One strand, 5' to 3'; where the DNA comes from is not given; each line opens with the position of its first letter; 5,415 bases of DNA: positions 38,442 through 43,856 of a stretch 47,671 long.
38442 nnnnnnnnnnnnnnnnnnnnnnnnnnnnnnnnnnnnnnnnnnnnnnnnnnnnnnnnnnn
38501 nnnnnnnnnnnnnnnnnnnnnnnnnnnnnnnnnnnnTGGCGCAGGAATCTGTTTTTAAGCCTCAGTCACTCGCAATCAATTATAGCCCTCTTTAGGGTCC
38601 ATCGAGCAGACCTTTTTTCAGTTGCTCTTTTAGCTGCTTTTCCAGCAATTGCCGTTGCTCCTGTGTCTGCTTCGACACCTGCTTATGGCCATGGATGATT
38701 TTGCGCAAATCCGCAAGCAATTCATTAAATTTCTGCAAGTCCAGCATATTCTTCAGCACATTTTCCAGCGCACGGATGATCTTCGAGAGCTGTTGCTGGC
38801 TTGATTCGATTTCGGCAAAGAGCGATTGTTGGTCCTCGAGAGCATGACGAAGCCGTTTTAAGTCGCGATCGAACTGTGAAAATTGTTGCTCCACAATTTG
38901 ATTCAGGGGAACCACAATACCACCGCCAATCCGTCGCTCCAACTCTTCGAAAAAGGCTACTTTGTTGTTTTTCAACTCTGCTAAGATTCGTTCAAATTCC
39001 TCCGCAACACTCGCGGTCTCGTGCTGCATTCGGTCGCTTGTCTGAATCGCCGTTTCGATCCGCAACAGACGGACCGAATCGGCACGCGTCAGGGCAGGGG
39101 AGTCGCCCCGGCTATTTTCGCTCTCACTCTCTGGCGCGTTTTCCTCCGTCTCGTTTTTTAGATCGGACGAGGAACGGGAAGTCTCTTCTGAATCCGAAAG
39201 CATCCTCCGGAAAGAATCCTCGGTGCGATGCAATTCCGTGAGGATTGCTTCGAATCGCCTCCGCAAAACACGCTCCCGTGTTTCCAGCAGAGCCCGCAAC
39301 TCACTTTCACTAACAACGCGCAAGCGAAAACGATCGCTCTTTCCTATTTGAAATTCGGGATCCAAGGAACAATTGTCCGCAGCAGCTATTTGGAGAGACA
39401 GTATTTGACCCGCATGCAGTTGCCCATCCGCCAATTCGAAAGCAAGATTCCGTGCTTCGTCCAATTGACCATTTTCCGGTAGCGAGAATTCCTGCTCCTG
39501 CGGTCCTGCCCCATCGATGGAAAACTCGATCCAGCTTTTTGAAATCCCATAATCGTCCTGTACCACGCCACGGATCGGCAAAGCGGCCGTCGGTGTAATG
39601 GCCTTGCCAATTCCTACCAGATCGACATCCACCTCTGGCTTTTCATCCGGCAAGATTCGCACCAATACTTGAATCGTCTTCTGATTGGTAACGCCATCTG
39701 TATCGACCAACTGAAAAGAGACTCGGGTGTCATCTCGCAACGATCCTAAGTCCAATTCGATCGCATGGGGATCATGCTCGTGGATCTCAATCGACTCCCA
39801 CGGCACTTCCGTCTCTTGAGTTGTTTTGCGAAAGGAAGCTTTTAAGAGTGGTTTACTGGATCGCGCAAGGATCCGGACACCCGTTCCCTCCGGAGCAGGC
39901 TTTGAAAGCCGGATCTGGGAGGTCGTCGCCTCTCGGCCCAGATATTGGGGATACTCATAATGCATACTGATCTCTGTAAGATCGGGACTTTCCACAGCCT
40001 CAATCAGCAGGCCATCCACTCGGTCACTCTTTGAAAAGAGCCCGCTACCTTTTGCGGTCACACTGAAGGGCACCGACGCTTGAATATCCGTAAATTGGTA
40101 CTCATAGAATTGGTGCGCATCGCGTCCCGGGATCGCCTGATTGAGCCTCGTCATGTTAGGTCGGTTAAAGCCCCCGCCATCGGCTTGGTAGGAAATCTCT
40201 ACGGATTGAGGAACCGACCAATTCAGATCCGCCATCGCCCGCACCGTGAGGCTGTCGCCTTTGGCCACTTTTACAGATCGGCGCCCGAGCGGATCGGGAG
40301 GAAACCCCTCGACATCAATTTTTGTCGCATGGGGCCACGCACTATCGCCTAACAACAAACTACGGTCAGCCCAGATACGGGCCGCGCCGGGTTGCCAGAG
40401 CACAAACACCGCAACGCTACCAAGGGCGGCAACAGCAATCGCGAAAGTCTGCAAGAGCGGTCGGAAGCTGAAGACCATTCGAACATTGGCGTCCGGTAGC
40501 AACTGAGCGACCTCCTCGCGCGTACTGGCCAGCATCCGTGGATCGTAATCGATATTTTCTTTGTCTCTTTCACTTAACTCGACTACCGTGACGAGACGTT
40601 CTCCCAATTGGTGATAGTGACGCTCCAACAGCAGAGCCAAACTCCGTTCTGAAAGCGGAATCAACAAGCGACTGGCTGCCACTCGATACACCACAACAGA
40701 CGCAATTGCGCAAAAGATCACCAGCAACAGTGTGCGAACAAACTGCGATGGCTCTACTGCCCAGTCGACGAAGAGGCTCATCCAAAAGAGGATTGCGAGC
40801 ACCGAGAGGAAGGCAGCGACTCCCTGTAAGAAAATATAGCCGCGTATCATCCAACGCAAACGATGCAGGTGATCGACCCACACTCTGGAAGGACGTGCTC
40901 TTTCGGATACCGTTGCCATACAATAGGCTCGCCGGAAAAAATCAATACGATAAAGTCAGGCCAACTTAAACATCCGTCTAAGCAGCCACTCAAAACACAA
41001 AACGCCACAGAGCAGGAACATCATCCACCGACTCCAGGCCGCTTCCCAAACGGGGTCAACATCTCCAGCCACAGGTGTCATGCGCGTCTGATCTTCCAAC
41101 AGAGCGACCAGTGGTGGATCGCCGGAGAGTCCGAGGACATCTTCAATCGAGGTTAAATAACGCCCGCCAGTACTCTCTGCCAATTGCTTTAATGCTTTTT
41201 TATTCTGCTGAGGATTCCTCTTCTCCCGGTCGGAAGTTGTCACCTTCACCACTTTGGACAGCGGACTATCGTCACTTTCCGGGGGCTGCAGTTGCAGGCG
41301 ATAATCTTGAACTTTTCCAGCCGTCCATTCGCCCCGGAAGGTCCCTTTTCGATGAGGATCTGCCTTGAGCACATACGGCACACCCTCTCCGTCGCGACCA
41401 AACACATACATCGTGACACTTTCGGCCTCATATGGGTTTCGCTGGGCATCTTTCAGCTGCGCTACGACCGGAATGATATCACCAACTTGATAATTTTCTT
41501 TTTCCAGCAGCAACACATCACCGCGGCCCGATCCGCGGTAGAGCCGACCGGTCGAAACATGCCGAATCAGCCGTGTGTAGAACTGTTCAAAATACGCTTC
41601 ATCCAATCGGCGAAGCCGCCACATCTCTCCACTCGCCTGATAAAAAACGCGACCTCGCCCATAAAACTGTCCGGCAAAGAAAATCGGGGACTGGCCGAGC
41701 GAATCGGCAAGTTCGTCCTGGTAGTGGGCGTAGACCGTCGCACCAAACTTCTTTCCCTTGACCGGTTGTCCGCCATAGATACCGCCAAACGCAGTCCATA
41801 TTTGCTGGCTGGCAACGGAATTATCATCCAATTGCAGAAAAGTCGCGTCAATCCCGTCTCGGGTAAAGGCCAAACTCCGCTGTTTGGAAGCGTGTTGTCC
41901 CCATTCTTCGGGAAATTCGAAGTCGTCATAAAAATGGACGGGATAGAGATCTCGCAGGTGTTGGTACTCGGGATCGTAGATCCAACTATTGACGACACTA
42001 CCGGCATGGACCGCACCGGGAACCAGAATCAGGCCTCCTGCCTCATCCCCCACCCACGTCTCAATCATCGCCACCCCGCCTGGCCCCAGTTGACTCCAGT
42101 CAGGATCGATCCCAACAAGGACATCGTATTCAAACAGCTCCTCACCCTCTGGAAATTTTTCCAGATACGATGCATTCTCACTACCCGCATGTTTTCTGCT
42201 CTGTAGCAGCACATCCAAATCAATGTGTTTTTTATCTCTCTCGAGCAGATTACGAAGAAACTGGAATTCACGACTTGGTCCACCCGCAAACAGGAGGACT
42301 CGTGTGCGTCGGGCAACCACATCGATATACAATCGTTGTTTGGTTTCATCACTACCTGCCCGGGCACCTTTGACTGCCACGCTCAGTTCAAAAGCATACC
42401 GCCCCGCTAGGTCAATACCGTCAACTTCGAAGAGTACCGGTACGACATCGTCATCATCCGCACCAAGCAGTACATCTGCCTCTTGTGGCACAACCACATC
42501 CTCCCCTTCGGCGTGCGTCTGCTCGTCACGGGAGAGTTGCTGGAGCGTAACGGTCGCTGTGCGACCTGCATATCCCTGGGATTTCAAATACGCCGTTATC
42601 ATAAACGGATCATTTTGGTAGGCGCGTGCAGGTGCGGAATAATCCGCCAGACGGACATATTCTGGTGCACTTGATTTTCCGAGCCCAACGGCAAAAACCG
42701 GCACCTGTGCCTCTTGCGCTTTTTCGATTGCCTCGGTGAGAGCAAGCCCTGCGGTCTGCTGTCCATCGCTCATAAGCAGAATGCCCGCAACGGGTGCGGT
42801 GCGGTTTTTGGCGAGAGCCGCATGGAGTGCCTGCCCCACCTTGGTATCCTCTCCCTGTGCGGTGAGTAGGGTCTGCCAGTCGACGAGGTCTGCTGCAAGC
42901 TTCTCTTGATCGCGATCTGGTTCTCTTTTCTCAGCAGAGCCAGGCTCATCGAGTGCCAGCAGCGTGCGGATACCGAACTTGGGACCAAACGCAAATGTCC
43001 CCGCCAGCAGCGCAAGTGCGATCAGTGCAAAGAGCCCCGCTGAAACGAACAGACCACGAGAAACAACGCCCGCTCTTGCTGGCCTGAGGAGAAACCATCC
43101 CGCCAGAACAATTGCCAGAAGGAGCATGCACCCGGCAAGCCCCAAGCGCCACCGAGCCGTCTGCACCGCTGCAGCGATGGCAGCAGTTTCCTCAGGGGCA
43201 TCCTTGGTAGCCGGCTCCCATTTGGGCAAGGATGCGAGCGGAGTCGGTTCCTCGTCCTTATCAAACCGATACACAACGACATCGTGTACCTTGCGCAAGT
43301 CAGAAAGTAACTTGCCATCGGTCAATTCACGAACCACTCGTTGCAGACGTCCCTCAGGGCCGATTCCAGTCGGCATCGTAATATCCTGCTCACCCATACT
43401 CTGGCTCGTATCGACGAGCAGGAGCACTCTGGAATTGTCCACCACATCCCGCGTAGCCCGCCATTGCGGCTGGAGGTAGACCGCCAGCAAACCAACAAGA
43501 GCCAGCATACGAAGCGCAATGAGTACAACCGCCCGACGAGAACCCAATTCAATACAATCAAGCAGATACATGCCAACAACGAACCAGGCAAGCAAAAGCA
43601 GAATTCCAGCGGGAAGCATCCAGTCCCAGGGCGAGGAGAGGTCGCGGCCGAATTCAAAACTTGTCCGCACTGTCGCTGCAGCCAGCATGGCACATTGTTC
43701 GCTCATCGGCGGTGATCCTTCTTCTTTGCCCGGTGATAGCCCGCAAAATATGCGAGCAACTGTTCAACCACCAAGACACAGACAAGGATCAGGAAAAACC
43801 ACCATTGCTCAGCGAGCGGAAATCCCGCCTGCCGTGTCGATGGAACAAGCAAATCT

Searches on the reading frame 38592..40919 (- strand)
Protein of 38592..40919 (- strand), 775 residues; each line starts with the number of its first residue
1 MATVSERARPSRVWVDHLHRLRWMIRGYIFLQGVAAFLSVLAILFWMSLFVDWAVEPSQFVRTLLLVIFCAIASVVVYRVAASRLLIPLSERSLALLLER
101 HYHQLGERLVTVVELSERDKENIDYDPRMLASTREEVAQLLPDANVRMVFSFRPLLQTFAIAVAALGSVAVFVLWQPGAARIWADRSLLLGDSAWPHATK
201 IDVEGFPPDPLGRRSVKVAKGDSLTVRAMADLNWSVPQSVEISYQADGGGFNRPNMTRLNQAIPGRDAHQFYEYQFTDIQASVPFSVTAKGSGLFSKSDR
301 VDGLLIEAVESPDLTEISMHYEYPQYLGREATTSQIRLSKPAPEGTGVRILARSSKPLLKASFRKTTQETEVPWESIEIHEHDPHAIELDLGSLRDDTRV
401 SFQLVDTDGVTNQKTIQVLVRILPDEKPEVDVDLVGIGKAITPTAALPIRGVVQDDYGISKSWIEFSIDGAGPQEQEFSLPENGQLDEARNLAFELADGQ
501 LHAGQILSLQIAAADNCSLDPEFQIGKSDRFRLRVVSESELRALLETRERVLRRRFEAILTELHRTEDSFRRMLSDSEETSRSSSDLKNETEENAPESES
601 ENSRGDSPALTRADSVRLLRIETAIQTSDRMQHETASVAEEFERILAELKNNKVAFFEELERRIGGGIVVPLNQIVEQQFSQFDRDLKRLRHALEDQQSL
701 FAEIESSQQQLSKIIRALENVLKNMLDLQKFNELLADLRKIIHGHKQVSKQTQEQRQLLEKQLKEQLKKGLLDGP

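Call 5: search_protein_families(library=pfam, proteins=[window:38592-40919:-], max_evalue=0.01)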
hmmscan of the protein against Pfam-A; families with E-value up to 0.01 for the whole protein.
window:38592-40919:- (775 aa): 1 family
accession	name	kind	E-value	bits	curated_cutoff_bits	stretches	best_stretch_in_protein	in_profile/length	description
PF24956.1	Msl2-3_C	-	0.0083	16.8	29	0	725-761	11-47/87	Mechanosensitive ion channel protein 2/3 C-terminal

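Call 28: search_protein_families(library=pfam, proteins=[window:38592-40919:-], max_evalue=10)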
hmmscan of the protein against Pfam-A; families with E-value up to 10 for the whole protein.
window:38592-40919:- (775 aa): 8 families
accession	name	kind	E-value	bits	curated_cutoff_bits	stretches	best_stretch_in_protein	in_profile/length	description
PF24956.1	Msl2-3_C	-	0.0083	16.8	29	1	725-761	11-47/87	Mechanosensitive ion channel protein 2/3 C-terminal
PF22507.2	DUF6994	-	0.027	14.6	27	1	624-678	62-116/226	Family of unknown function (DUF6994)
PF18363.6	PI_PP_I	-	0.2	12.3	28.5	1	694-747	9-63/94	Phosphoinositide phosphatase insertion domain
PF00042.28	Globin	-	0.27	12.2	22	1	708-768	35-96/117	Globin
PF25294.1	RENR_N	-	0.73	9.9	39.4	1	684-765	155-234/256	Renin receptor N-terminal domain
PF24235.1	RHG29_45_N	-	2.2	9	27.7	1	678-757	6-85/108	Rho GTPase-activating protein 29/45 N-terminal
PF25100.1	DUF7809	-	2.6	8.7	27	1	676-749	53-126/160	Domain of unknown function (DUF7809)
PF01496.24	V_ATPase_I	-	8.5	4.6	30.7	0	546-768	61-281/815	V-type ATPase 116kDa subunit family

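Call 47: find_related_loci(query=A5, collection=metagenome_contigs, flank=10000)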
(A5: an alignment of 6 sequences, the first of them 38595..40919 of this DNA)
Query A5 (775 aa) in metagenome_contigs; peptide patterns used: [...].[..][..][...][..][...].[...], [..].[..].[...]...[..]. (x = any residue, [..] = any of these).
600 stretches matched a pattern (row limit reached: there are more); 5 encode a relative of the query (tblastn E <= 1e-3); 5 distinct loci.
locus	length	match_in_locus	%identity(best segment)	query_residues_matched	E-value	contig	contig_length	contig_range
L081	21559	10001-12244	44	1-766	0e+0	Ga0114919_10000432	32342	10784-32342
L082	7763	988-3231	44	1-766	0e+0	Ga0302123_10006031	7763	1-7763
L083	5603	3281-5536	42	1-773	0e+0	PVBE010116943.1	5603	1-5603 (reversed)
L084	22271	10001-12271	38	1-773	7e-169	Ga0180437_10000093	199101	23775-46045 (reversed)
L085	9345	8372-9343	41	1-324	9e-73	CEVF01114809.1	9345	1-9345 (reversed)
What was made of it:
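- Tried and rejected: A 6-sequence alignment worked but confirmed only 5 loci (call 47).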

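Call 49: search_protein_families(library=padloc, proteins=[window:38592-40919:-], max_evalue=0.001)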
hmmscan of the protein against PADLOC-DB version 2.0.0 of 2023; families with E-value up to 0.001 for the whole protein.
window:38592-40919:- (775 aa): 0 families

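Call 71: search_protein_families(library=ncbifam, proteins=[window:38592-40919:-], max_evalue=0.00001)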
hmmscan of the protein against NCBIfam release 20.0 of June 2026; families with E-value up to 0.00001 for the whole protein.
window:38592-40919:- (775 aa): 0 families

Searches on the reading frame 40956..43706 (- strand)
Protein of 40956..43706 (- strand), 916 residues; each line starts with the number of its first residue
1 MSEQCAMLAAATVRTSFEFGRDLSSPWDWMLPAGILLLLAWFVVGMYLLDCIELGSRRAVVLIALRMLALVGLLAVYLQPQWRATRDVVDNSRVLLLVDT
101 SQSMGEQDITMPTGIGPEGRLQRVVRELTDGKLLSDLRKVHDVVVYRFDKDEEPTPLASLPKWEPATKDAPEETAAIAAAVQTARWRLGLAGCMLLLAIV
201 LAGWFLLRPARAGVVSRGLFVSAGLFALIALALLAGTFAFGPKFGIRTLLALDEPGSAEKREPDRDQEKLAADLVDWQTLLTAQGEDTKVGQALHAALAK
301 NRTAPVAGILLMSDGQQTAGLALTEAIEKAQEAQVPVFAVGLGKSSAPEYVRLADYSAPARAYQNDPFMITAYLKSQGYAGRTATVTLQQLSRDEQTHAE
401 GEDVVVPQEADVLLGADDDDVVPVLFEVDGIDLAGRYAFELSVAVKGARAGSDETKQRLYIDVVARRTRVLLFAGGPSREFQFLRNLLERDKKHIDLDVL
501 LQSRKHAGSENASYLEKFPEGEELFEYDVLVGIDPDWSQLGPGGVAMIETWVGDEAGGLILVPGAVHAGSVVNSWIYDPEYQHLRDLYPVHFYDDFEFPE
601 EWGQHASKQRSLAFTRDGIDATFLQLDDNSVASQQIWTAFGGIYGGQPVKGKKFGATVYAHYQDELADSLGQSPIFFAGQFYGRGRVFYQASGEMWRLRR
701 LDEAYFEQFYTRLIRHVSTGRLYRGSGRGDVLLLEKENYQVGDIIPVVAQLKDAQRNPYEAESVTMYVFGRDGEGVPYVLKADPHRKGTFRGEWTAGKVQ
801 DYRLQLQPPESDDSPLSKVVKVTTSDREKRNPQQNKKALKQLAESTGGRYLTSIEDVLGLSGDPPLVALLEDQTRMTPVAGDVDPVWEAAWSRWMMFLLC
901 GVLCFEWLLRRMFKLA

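Call 5: search_protein_families(library=pfam, proteins=[window:40956-43706:-], max_evalue=0.01)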
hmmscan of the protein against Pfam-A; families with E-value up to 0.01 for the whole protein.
window:40956-43706:- (916 aa): 2 families
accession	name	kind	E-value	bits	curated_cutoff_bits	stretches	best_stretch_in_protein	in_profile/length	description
PF00092.34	VWA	-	2.5e-07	31.5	23.8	1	282-368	73-165/174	von Willebrand factor type A domain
PF13768.12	VWA_3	-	0.00015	22.3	27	1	287-356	77-148/155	von Willebrand factor type A domain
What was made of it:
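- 40956..43706 (-): VWA916, a membrane protein with a von Willebrand A (VWA) domain. Pfam VWA 2.5e-7 (call 5).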

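Call 49: search_protein_families(library=padloc, proteins=[window:40956-43706:-], max_evalue=0.001)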
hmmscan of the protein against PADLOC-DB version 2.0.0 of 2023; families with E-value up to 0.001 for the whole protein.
window:40956-43706:- (916 aa): 0 families

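Call 71: search_protein_families(library=ncbifam, proteins=[window:40956-43706:-], max_evalue=0.00001)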
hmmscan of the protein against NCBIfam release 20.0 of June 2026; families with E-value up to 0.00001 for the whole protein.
window:40956-43706:- (916 aa): 0 families
